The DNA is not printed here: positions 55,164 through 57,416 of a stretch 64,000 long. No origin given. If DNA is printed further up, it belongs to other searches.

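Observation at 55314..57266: Enolase homologue with substituted catalytic residues and a ~220-aa Pro/Thr-rich surface-like tail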

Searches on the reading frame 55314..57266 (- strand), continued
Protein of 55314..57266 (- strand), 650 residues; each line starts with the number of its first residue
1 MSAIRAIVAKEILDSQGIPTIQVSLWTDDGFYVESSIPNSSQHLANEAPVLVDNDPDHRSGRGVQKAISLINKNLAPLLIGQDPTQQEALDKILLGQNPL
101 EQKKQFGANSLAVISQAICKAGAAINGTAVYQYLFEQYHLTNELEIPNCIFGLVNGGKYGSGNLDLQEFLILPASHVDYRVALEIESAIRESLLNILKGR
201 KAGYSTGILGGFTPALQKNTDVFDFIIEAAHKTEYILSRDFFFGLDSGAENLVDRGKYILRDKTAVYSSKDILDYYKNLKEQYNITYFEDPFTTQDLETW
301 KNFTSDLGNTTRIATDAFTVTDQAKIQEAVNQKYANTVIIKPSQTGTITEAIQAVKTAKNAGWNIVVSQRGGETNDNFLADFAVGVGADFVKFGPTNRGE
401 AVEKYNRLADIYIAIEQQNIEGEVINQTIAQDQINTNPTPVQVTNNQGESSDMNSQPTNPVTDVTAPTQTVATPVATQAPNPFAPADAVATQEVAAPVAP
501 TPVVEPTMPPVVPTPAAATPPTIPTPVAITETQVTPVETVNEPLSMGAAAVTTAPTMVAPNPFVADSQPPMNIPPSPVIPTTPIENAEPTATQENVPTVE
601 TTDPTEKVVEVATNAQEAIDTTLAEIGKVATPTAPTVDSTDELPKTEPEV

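Call 25: find_encoding_contigs(protein=P0111, flank=10000, max_places=1)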
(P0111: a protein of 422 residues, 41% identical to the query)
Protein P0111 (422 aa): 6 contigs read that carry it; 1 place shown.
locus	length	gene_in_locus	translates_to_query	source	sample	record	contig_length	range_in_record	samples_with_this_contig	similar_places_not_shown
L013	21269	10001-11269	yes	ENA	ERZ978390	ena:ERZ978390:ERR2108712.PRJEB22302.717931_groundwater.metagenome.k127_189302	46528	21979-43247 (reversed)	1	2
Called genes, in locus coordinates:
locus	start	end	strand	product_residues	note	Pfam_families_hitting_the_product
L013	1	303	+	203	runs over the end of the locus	-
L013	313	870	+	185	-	PF01330:RuvA_N, PF00633:HHH (faint), PF14520:HHH_5, PF21176:RecR_HhH (faint), PF07499:RuvA_C (faint)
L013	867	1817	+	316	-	PF01078:Mg_chelatase (faint), PF05496:RuvB_N, PF06068:TIP49 (faint), PF00004:AAA, PF07728:AAA_5, PF17864:AAA_lid_4, PF05491:WHD_RuvB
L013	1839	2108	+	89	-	-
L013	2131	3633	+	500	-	PF02643:DUF192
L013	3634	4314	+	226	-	PF21694:DNA_pol3_delta_C (faint)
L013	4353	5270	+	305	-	-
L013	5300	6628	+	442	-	PF02878:PGM_PMM_I, PF02879:PGM_PMM_II, PF02880:PGM_PMM_III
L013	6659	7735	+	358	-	PF01380:SIS (weak), PF10432:bact-PGI_C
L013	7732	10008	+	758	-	PF01326:PPDK_N, PF00391:PEP-utilizers, PF02896:PEP-utilizers_C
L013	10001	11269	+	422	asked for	PF03952:Enolase_N, PF00113:Enolase_C, PF13378:MR_MLE_C (weak)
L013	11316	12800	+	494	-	PF01676:Metalloenzyme, PF06415:iPGM_N, PF00884:Sulfatase (weak)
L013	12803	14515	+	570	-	PF00501:AMP-binding, PF13193:AMP-binding_C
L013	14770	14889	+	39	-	-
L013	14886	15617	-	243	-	PF00590:TP_methylase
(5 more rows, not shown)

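Call 26: find_encoding_contigs(protein=P0044, flank=10000, max_places=1)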
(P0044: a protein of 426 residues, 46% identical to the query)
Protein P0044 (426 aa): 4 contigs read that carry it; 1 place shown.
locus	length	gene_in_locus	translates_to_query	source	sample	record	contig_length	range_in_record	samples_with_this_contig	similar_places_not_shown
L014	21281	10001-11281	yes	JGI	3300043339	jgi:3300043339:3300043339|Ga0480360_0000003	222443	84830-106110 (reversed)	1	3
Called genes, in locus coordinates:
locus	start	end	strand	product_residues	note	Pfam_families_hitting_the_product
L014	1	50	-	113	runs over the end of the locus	-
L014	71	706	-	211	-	PF09335:VTT_dom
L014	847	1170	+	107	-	-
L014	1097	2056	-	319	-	-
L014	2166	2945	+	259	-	-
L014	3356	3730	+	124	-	-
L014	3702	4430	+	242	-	PF01863:YgjP-like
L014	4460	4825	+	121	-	-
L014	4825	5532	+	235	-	PF21694:DNA_pol3_delta_C (weak)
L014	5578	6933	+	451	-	PF02878:PGM_PMM_I, PF02879:PGM_PMM_II, PF02880:PGM_PMM_III, PF00408:PGM_PMM_IV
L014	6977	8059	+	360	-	PF10432:bact-PGI_C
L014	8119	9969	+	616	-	PF01326:PPDK_N, PF02896:PEP-utilizers_C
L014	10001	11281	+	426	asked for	PF03952:Enolase_N, PF00113:Enolase_C, PF13378:MR_MLE_C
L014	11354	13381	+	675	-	PF01676:Metalloenzyme, PF06415:iPGM_N, PF00884:Sulfatase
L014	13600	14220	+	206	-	PF01726:LexA_DNA_bind, PF00717:Peptidase_S24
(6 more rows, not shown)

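Call 27: find_encoding_contigs(protein=P0018, flank=10000, max_places=1)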
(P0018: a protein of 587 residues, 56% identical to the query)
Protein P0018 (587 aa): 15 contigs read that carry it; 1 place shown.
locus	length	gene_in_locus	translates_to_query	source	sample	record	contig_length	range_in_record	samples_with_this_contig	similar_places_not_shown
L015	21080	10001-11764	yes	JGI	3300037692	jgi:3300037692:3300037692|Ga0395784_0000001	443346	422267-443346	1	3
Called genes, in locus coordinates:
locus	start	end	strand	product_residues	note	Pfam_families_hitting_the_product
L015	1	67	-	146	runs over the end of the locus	-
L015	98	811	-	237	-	PF00702:Hydrolase, PF13419:HAD_2, PF13242:Hydrolase_like (weak)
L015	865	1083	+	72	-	-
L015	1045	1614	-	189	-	-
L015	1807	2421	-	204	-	PF00702:Hydrolase, PF13419:HAD_2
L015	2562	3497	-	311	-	PF01633:Choline_kinase, PF01636:APH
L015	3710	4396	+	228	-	-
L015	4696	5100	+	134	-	-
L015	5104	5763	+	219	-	PF01863:YgjP-like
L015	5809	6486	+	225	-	PF21694:DNA_pol3_delta_C (weak)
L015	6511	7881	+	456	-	PF02878:PGM_PMM_I, PF02879:PGM_PMM_II, PF02880:PGM_PMM_III, PF00408:PGM_PMM_IV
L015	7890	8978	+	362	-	PF01380:SIS, PF10432:bact-PGI_C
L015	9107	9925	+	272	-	PF01522:Polysacc_deac_1 (weak), PF10096:DUF2334 (weak)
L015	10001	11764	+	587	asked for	PF03952:Enolase_N, PF00113:Enolase_C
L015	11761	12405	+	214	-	PF09335:VTT_dom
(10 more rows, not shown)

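Call 31: find_encoding_contigs(protein=P0046, flank=8000, max_places=1)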
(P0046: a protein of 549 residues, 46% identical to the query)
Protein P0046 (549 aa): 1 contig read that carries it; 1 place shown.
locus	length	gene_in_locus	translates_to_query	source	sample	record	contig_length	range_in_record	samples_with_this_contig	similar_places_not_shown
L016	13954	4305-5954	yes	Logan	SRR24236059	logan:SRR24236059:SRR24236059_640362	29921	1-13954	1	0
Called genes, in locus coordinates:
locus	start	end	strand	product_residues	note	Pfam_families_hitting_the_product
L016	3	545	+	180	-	?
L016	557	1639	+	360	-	PF01380:SIS (weak), PF10432:bact-PGI_C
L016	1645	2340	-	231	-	-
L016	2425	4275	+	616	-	PF01326:PPDK_N, PF02896:PEP-utilizers_C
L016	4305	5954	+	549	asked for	PF03952:Enolase_N, PF00113:Enolase_C, PF13378:MR_MLE_C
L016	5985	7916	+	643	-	PF01676:Metalloenzyme, PF06415:iPGM_N, PF00884:Sulfatase (weak)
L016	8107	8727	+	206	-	PF01726:LexA_DNA_bind, PF00717:Peptidase_S24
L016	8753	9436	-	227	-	PF00300:His_Phos_1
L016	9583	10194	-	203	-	PF01923:Cob_adeno_trans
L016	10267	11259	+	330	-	PF13480:Acetyltransf_6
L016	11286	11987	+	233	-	-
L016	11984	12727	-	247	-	PF01996:F420_ligase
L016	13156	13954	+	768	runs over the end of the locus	PF04851:ResIII, PF17757:UvrB_inter, PF27431:UvrB_3rd, PF00271:Helicase_C, PF12344:UvrB, PF02151:UVR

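Call 32: find_encoding_contigs(protein=P0084, flank=8000, max_places=1)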
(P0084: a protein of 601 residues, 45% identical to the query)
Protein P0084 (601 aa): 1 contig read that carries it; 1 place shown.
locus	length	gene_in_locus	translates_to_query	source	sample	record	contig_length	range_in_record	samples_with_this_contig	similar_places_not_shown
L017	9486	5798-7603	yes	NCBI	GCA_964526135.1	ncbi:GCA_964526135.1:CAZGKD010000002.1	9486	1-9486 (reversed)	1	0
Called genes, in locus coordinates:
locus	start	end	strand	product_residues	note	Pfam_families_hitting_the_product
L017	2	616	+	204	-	?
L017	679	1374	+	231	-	PF21694:DNA_pol3_delta_C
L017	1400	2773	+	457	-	PF02878:PGM_PMM_I, PF02879:PGM_PMM_II, PF02880:PGM_PMM_III, PF00408:PGM_PMM_IV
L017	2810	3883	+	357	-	PF01380:SIS (weak), PF10432:bact-PGI_C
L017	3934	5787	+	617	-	PF01326:PPDK_N, PF02896:PEP-utilizers_C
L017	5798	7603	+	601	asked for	PF03952:Enolase_N, PF00113:Enolase_C, PF13378:MR_MLE_C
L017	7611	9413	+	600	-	PF01676:Metalloenzyme, PF06415:iPGM_N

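Call 39: predict_structure(alignment_id=A1)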
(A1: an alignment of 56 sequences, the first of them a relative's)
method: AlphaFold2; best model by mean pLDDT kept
length: 650 residues; sequences in the alignment: 56
mean_pLDDT: 75.7   pTM: 0.69
mean pLDDT of the five models: 75.7, 74.0, 73.8, 72.1, 70.2
residues with pLDDT >= 90: 306; 70-90: 105; 50-70: 80; < 50: 159
segments of 3 or more residues with pLDDT < 50: 446-456, 461-466, 468-480, 482-496, 522-524, 527-576, 584-587, 590-596, 598-603, 605-613, 626-643
pLDDT, mean of each block of 10 residues (from residue 1): 96 88 97 90 76 90 94 97 97 80 83 96 97 98 97 89 90 96 96 92 78 85 95 97 96 88 86 96 97 95 97 89 89 97 89 96 93 76 98 87 93 94 72 59 44 43 42 38 46 46 55 51 48 41 37 34 41 49 46 42 40 50 48 43 48
secondary structure, 60 per line:
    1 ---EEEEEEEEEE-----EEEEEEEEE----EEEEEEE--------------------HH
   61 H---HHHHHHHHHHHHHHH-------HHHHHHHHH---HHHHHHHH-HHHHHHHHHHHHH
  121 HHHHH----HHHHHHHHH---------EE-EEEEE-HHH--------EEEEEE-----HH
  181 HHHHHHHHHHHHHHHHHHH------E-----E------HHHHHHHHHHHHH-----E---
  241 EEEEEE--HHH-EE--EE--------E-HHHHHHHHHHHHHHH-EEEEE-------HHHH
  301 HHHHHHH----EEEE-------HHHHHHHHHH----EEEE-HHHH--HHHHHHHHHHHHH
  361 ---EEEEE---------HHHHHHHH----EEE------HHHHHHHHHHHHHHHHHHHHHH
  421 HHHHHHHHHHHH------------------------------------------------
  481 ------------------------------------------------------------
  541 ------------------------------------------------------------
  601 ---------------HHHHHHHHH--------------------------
elements in order (helices of 4 or more, strands of 3 or more residues): E4-13 E19-27 E32-38 H65-79 H87-95 H99-106 H108-125 H130-138 E151-155 E168-173 H179-199 H219-231 E241-246 H269-283 E285-289 H297-307 E312-315 H323-332 E337-340 H342-345 H348-360 E364-368 H378-385 E390-392 H399-432 H616-624
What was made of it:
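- Tail disorder: pLDDT below 50, with one helix exactly at the conserved motif (call 39).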

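Call 42: search_protein_families(library=ncbifam, proteins=[P0001, P0011, P0031, P0111, P0071], max_evalue=0.00001)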
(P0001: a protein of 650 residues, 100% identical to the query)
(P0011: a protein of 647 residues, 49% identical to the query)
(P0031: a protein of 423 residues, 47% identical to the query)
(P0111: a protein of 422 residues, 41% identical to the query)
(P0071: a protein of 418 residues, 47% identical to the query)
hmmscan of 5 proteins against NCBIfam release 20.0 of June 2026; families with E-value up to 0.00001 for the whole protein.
P0001 (650 aa): 3 families
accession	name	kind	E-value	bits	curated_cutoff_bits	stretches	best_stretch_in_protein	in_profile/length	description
TIGR01060.2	eno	equivalog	2e-99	333.1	300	1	4-418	1-413/425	phosphopyruvate hydratase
NF006223.0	PRK08350.1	equivalog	2.4e-12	46.8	624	1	52-149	38-132/341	hypothetical protein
TIGR01928.1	menC_lowGC_arch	equivalog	1.2e-07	31.1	200.65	1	276-367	193-280/325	o-succinylbenzoate synthase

P0011 (647 aa): 3 families
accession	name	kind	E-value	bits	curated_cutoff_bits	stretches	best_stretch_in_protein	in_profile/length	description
TIGR01060.2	eno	equivalog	1.4e-107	360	300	1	4-417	1-412/425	phosphopyruvate hydratase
NF006223.0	PRK08350.1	equivalog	1.4e-16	60.7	624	1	53-148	39-131/341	hypothetical protein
TIGR01928.1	menC_lowGC_arch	equivalog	1.1e-07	31.3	200.65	1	259-367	177-280/325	o-succinylbenzoate synthase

P0031 (423 aa): 3 families
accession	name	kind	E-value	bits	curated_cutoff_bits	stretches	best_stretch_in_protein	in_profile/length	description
TIGR01060.2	eno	equivalog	2.7e-134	448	300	1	4-416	1-411/425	phosphopyruvate hydratase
NF006223.0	PRK08350.1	equivalog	2.8e-22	79.5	624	1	37-147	25-130/341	hypothetical protein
TIGR01928.1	menC_lowGC_arch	equivalog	2.1e-08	33.6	200.65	1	282-366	198-279/325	o-succinylbenzoate synthase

P0111 (422 aa): 3 families
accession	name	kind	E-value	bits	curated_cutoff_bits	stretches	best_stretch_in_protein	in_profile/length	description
TIGR01060.2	eno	equivalog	3.1e-149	497.2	300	1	4-420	1-413/425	phosphopyruvate hydratase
NF006223.0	PRK08350.1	equivalog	3.3e-16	59.5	624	1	66-157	51-136/341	hypothetical protein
TIGR01928.1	menC_lowGC_arch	equivalog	8.2e-08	31.6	200.65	1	279-369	194-280/325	o-succinylbenzoate synthase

P0071 (418 aa): 2 families
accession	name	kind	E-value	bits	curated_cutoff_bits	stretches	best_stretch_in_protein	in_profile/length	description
TIGR01060.2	eno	equivalog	5.8e-112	374.4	300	1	4-416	1-411/425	phosphopyruvate hydratase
NF006223.0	PRK08350.1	equivalog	3.1e-19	69.4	624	1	62-138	47-123/341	hypothetical protein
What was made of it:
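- The protein scores above the TIGR01060 enolase equivalog cut-off (333 against 300 bits, call 42). It passes the TIGR01060 cut-off (call 42).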

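Call 47: find_related_loci(query=P0001, collection=genome_contigs, flank=10000)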
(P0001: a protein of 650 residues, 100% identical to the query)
Query P0001 (650 aa) in genome_contigs; peptide patterns used: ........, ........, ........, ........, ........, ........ (x = any residue, [..] = any of these).
125 stretches matched a pattern; 1 encode a relative of the query (tblastn E <= 1e-3); 1 distinct loci.
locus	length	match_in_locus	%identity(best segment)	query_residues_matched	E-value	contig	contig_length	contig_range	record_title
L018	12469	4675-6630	57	1-641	0e+0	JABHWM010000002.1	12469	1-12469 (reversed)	MAG: Candidatus Paceibacterota bacterium isolate SI047_bin131 k141_85285, whole genome shotgun sequence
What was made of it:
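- Tried and rejected: The one permitted genome_contigs scan with P0001 returned a single related locus and could not address this (call 47).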

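Call 52: fold_search(model_id=the predicted structure, library=pdb)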
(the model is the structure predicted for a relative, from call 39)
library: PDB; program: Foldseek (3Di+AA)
matches with E <= 10: 1507; with E <= 0.001: 586
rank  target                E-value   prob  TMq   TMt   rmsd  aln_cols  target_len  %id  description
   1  3otr_E                2.3e-40  1.00  0.60  0.88   2.0       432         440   32  2.75 Angstrom Crystal Structure of Enolase 1 from Toxoplasma gondii (released 2010-09-22)
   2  3otr_C                5.3e-40  1.00  0.61  0.88   2.0       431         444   32  2.75 Angstrom Crystal Structure of Enolase 1 from Toxoplasma gondii (released 2010-09-22)
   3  3otr_F                9.9e-40  1.00  0.60  0.88   2.2       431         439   32  2.75 Angstrom Crystal Structure of Enolase 1 from Toxoplasma gondii (released 2010-09-22)
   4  1iyx_A                4.3e-39  1.00  0.60  0.90   1.9       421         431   32  Crystal structure of enolase from Enterococcus hirae (released 2003-07-29)
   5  5ohg_A                6.3e-39  1.00  0.62  0.93   1.8       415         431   32  enolase in complex with RNase E (released 2017-07-26)
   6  3otr_D                6.3e-39  1.00  0.61  0.89   2.0       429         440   32  2.75 Angstrom Crystal Structure of Enolase 1 from Toxoplasma gondii (released 2010-09-22)
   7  3otr_A                6.7e-39  1.00  0.60  0.87   2.1       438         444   32  2.75 Angstrom Crystal Structure of Enolase 1 from Toxoplasma gondii (released 2010-09-22)
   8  6bfz_D                9.9e-39  1.00  0.62  0.91   1.6       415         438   32  Crystal structure of enolase from E. coli with a mixture of apo form, substrate, and product form (released 2018-10-31)
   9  7ugh_A                1.0e-38  1.00  0.61  0.91   2.1       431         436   31  Crystal Structure of enolase family protein from Naegleria fowleri with bound 2-phosphoglyceric acid (released 2022-04-13)
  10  5ohg_B                2.3e-38  1.00  0.62  0.92   1.8       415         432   32  enolase in complex with RNase E (released 2017-07-26)
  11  8w21_A                2.3e-38  1.00  0.60  0.92   2.1       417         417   32  Crystal Structure of Enolase from Chlamydia trachomatis (P43212 Form) (released 2024-03-13)
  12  6bfy_A                2.6e-38  1.00  0.62  0.91   1.9       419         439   32  Crystal structure of enolase from Escherichia coli with bound 2-phosphoglycerate substrate (released 2018-10-31)
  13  2fym_D                2.6e-38  1.00  0.61  0.92   1.9       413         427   32  Crystal structure of E. coli enolase complexed with the minimal binding segment of RNase E. (released 2006-02-28)
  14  5idz_A                2.6e-38  1.00  0.59  0.88   2.2       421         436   34  Structure of Human Enolase 2 in complex with (S)-(1-hydroxy-2-oxopiperidin-3-yl)phosphonate (released 2017-02-22)
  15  4a3r_A                3.2e-38  1.00  0.61  0.92   1.8       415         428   33  Crystal structure of Enolase from Bacillus subtilis. (released 2012-08-15)
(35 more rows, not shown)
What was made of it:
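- Closest known: Canonical enolase / phosphopyruvate hydratase. Same: Two-domain fold: target-normalised TM 0.87-0.93, rmsd 1.6-2.3 Å (call 52).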
